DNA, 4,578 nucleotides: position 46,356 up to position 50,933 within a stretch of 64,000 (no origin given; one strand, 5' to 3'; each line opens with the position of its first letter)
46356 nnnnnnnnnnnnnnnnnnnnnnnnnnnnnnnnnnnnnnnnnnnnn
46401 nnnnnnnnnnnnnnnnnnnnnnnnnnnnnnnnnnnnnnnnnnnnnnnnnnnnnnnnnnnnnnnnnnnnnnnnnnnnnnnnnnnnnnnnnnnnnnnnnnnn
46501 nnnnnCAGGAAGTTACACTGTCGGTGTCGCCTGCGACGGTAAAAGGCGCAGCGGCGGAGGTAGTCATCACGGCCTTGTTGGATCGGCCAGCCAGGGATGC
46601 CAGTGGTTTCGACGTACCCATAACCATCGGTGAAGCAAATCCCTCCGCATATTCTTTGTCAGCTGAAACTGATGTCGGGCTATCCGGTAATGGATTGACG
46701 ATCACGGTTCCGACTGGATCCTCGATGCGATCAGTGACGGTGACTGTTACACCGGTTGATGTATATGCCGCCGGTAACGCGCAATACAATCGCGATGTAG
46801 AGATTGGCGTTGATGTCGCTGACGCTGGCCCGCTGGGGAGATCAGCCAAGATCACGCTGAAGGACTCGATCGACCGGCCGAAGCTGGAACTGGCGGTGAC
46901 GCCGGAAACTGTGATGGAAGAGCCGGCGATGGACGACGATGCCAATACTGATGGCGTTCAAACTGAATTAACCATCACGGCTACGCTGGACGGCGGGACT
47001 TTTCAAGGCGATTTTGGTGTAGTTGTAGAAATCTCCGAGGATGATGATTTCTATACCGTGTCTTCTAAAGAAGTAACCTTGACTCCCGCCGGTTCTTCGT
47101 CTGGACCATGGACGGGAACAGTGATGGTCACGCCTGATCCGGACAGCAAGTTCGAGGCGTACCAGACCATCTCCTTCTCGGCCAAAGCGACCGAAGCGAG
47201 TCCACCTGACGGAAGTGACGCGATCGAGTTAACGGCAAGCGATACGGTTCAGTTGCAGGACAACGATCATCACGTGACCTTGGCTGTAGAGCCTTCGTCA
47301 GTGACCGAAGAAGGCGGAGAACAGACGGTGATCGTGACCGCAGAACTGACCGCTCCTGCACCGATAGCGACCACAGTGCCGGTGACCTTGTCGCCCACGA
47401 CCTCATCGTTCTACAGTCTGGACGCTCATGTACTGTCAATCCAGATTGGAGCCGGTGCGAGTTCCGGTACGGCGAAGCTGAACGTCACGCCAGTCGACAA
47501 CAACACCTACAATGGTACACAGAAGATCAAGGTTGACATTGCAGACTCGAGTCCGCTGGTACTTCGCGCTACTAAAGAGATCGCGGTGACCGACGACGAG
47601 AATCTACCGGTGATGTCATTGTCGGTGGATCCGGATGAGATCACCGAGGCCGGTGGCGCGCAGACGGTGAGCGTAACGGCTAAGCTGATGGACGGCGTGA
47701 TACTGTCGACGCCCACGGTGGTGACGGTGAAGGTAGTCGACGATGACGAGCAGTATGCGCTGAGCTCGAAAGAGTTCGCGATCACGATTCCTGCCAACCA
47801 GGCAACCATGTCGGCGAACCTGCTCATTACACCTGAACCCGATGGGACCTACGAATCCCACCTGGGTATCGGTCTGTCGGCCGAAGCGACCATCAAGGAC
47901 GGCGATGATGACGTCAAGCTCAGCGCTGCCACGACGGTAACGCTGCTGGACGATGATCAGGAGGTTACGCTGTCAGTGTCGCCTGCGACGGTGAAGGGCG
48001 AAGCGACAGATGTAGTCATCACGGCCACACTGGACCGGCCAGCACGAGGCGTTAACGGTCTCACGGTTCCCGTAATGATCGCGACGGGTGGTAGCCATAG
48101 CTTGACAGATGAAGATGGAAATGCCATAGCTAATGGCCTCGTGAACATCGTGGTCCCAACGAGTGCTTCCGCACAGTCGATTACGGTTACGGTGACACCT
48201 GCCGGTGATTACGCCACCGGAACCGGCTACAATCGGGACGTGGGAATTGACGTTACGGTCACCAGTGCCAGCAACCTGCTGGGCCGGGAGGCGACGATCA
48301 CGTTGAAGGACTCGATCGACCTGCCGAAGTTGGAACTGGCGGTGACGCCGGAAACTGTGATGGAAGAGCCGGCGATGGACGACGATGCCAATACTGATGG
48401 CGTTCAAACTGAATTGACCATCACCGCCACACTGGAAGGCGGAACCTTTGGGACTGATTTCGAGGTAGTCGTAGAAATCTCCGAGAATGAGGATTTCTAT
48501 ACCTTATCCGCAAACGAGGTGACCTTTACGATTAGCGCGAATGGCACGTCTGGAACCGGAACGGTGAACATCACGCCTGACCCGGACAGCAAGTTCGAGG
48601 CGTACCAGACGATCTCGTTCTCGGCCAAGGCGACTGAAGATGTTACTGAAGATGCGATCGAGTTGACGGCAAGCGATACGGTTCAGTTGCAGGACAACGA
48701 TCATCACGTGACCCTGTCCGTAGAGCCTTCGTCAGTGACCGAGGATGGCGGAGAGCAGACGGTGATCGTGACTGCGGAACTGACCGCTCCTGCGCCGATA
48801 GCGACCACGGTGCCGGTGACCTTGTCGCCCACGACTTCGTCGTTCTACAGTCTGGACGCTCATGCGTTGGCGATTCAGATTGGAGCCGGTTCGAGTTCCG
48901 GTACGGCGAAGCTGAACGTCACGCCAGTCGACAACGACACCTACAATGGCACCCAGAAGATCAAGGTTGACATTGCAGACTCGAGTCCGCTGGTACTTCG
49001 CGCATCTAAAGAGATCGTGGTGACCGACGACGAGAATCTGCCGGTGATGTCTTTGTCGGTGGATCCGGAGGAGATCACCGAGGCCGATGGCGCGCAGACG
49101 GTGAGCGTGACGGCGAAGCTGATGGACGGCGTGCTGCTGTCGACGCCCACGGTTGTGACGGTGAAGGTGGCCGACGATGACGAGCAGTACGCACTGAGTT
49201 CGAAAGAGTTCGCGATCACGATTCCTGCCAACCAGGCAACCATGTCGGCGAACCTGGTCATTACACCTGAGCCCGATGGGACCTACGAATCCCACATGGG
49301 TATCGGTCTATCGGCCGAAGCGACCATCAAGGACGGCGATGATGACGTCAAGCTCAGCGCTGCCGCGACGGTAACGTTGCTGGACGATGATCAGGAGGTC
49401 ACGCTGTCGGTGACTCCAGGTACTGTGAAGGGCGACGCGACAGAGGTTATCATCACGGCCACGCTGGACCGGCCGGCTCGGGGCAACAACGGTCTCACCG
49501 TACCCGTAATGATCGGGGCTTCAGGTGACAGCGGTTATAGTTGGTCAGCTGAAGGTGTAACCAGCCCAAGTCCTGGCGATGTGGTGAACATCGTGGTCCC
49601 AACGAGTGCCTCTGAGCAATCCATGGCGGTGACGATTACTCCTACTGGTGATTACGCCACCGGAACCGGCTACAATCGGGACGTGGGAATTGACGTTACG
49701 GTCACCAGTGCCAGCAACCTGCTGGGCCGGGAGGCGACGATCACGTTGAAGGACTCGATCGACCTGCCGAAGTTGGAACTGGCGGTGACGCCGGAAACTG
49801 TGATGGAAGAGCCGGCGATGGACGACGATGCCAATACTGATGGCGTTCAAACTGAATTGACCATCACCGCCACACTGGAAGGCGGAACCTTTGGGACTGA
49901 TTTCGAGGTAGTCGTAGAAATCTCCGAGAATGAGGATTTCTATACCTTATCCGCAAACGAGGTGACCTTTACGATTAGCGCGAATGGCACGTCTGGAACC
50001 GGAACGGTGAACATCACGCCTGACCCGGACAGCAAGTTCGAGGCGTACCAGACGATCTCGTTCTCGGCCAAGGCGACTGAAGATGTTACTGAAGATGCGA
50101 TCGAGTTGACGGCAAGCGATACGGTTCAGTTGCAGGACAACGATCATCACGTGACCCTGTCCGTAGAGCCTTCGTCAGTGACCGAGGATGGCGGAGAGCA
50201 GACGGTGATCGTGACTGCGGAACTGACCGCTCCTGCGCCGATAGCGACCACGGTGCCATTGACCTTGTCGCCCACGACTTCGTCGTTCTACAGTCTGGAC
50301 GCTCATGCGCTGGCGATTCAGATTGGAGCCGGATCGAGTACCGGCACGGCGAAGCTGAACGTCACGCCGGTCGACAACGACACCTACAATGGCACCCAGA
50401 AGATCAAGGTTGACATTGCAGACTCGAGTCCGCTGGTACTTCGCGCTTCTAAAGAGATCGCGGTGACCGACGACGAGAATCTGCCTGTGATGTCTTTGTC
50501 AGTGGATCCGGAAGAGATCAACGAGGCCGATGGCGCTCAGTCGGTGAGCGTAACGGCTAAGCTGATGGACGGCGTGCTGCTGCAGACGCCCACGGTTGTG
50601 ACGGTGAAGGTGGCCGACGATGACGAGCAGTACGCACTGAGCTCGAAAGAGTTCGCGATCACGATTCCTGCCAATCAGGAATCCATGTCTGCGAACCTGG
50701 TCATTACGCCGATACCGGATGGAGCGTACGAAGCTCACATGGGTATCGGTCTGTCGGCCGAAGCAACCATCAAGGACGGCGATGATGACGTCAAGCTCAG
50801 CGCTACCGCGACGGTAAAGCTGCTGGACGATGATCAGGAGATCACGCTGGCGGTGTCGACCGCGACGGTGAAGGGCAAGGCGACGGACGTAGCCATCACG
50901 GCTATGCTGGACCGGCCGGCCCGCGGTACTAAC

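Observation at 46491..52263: Near-identical 1443-bp tandem super-repeats (>550 bp at 100% identity) inside the giant gene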

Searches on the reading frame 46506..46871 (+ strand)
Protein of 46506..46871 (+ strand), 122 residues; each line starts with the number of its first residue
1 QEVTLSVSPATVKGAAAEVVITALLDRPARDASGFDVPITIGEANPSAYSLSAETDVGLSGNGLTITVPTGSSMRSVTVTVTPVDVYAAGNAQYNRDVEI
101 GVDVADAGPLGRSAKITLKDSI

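Call 36: search_protein_families(library=pfam, alignment_id=A1, max_evalue=0.1)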
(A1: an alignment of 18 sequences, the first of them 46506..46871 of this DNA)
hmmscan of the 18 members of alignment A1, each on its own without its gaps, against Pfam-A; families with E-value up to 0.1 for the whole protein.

A. member 1, window:46506-46871:+ (122 aa): 2 families
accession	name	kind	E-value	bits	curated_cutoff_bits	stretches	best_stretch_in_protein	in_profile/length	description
PF20579.4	LapA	-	0.005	17.6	27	1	54-91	32-68/99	LapA domain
PF09099.16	Qn_am_d_aIII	-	0.017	15.9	22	0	48-104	11-73/82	Quinohemoprotein amine dehydrogenase, alpha subunit domain III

B. families by the number of members that match (of 18 scanned): 7 families
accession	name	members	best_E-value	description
PF20579.4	LapA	3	3.1e-05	LapA domain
PF09134.16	Invasin_D3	2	0.00059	Invasin, domain 3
PF13944.12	Calycin_like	2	0.03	Calycin-like beta-barrel domain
PF03160.20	Calx-beta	1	0.0051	Calx-beta domain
PF09099.16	Qn_am_d_aIII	1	0.017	Quinohemoprotein amine dehydrogenase, alpha subunit domain III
PF13205.12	Big_5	1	0.049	Bacterial Ig-like domain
PF13004.13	BACON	1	0.074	Putative binding domain, N-terminal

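Call 71: search_solved_structures(query=A1, max_evalue=0.01)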
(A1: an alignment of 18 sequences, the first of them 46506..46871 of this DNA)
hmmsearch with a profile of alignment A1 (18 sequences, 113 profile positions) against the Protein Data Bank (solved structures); distinct sequences matched with E-value up to 0.01: 0.

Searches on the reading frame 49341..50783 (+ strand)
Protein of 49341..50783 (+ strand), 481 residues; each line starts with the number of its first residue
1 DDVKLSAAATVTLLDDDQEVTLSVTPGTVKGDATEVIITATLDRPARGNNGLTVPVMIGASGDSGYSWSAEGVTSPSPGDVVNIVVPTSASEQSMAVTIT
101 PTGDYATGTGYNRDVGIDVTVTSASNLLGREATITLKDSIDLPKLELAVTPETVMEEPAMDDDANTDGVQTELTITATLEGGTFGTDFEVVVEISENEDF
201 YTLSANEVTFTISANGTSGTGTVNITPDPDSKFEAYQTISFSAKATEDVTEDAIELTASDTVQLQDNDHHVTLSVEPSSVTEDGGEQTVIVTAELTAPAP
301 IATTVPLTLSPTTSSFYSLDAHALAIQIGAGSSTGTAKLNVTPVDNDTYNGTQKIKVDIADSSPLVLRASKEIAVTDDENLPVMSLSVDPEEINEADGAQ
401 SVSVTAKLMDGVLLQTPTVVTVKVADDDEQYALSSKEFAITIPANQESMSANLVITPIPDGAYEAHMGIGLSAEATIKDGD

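Call 10: search_protein_families(library=pfam, proteins=[window:49341-50783:+], max_evalue=1)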
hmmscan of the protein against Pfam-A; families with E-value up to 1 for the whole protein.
window:49341-50783:+ (481 aa): 2 families
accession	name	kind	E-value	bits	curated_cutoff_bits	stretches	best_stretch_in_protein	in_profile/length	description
PF22895.2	DUF7024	-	0.017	15.4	24.4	0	179-231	65-119/145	Domain of unknown function (DUF7024)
PF23368.1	DUF7092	-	0.26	12.3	24.5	0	268-308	14-53/77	Domain of unknown function (DUF7092)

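Call 16: find_homologous_proteins(query=window:49341-50783:+, max_evalue=0.00001)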
Query window:49341-50783:+ (481 aa): 11 proteins with E <= 0.00001 among 8000 candidates.
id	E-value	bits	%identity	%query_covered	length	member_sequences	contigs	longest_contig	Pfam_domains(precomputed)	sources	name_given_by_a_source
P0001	2.5e-19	88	30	55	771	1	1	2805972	PF03160.21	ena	-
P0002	2.0e-17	81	32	60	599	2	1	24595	PF11614.15,PF03160.21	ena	-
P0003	1.4e-15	75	32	51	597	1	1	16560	PF11614.15,PF03160.21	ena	-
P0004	9.2e-15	73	28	58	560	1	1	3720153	PF03160.21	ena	-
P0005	5.2e-12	63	32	52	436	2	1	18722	PF11614.15,PF03160.21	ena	-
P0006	6.8e-12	63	31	43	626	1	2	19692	PF20579.5,PF03160.21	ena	-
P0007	2.0e-11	62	30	35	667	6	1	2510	PF03160.21,PF13855.13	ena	-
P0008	1.1e-10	59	33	40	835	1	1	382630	PF03797.26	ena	-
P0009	1.1e-9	56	31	57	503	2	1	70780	PF20579.5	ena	-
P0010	3.7e-9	54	27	49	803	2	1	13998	PF20579.5,PF16397.11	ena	-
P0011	9.2e-9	53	29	54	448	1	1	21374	PF17766.8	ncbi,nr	ncbi:MAG: hypothetical protein F4210_14955, partial [Holophagales bacterium]|nr:hypothetical protein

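Call 46: predict_structure(alignment_id=A3)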
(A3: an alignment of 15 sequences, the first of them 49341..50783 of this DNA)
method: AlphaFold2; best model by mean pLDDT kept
length: 481 residues; sequences in the alignment: 15
mean_pLDDT: 79.7   pTM: 0.44
mean pLDDT of the five models: 79.7, 79.3, 78.9, 78.0, 77.0
residues with pLDDT >= 90: 130; 70-90: 249; 50-70: 79; < 50: 23
segments of 3 or more residues with pLDDT < 50: 1-5, 159-167
pLDDT, mean of each block of 10 residues (from residue 1): 47 64 84 86 82 86 82 80 88 90 60 66 67 66 82 70 46 89 77 77 87 86 82 74 75 73 77 92 91 82 84 88 84 90 83 89 68 88 87 87 91 82 82 91 91 88 76 74 30
secondary structure, 60 per line:
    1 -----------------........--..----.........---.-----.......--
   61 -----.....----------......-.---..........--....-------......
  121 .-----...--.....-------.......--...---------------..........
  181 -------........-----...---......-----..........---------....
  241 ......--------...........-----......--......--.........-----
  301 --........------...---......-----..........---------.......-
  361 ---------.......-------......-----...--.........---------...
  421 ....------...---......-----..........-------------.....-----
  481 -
elements in order: E18-25 E34-42 E52-58 E66-70 E81-86 E92-101 H104-107 E115-121 E127-129 E132-136 E144-150 E153-155 E171-180 E188-195 E201-203 E207-212 E218-227 E237-246 E255-265 E271-276 E279-281 E287-295 E303-310 E317-319 E323-328 E334-343 E353-359 E370-376 E384-389 E400-408 E418-424 E431-433 E437-442 E448-457 E471-475

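Call 49: fold_search(model_id=the predicted structure, library=pdb)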
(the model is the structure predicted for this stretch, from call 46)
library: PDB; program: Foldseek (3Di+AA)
matches with E <= 10: 1794; with E <= 0.001: 372
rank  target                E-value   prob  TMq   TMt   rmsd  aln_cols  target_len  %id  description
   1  7sqc_O0               2.9e-14  1.00  0.23  0.12  22.2       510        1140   10  Ciliary C1 central pair apparatus isolated from Chlamydomonas reinhardtii (released 2022-04-13)
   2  7som_D                5.6e-14  1.00  0.17  0.06  36.7       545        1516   10  Ciliary C2 central pair apparatus isolated from Chlamydomonas reinhardtii (released 2022-04-13)
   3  9ijj_E                1.1e-13  1.00  0.18  0.18  23.6       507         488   11  In situ structure of the central apparatus in mouse sperm axoneme. (released 2025-06-04)
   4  9ijj_C                2.2e-13  1.00  0.28  0.16  23.8       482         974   14  In situ structure of the central apparatus in mouse sperm axoneme. (released 2025-06-04)
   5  9ijj_h                2.5e-12  1.00  0.22  0.09  22.8       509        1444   10  In situ structure of the central apparatus in mouse sperm axoneme. (released 2025-06-04)
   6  8wa2_E                3.3e-12  1.00  0.25  0.11  23.1       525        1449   10  cryo-EM structure of native mastigonemes isolated from Chlamydomonas reinhardtii at 3.0 angstrom resolution (released 2024-04-10)
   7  9b4h_A                3.5e-12  1.00  0.25  0.08  23.1       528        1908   11  Chlamydomonas reinhardtii mastigoneme filament (released 2024-04-10)
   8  8wa2_C                4.6e-12  1.00  0.24  0.10  23.3       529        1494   10  cryo-EM structure of native mastigonemes isolated from Chlamydomonas reinhardtii at 3.0 angstrom resolution (released 2024-04-10)
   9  8wa2_A                1.4e-11  1.00  0.24  0.08  23.2       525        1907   10  cryo-EM structure of native mastigonemes isolated from Chlamydomonas reinhardtii at 3.0 angstrom resolution (released 2024-04-10)
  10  9ijj_4H               1.9e-11  1.00  0.28  0.06  16.8       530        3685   10  In situ structure of the central apparatus in mouse sperm axoneme. (released 2025-06-04)
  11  7sqc_F1               2.0e-11  1.00  0.22  0.22  15.4       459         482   11  Ciliary C1 central pair apparatus isolated from Chlamydomonas reinhardtii (released 2022-04-13)
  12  7sqc_T2               2.3e-11  1.00  0.25  0.24  13.2       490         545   10  Ciliary C1 central pair apparatus isolated from Chlamydomonas reinhardtii (released 2022-04-13)
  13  7sqc_2B               2.6e-11  1.00  0.24  0.17  20.0       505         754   12  Ciliary C1 central pair apparatus isolated from Chlamydomonas reinhardtii (released 2022-04-13)
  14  9ijj_4I               2.9e-11  1.00  0.27  0.06  18.2       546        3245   10  In situ structure of the central apparatus in mouse sperm axoneme. (released 2025-06-04)
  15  7sqc_2A               3.4e-11  1.00  0.21  0.15  27.9       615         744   12  Ciliary C1 central pair apparatus isolated from Chlamydomonas reinhardtii (released 2022-04-13)
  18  4p99_A                7.0e-11  1.00  0.20  0.22  21.9       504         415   15  Ca2+-stabilized adhesin helps an Antarctic bacterium reach out and bind ice (released 2014-06-18)
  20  8wa2_F                1.2e-10  1.00  0.24  0.10  23.1       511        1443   11  cryo-EM structure of native mastigonemes isolated from Chlamydomonas reinhardtii at 3.0 angstrom resolution (released 2024-04-10)
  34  6xi3                  1.9e-09  1.00  0.20  0.23  21.4       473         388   14  Crystal structure of tetra-tandem repeat in extending region of large adhesion protein (released 2020-10-14)
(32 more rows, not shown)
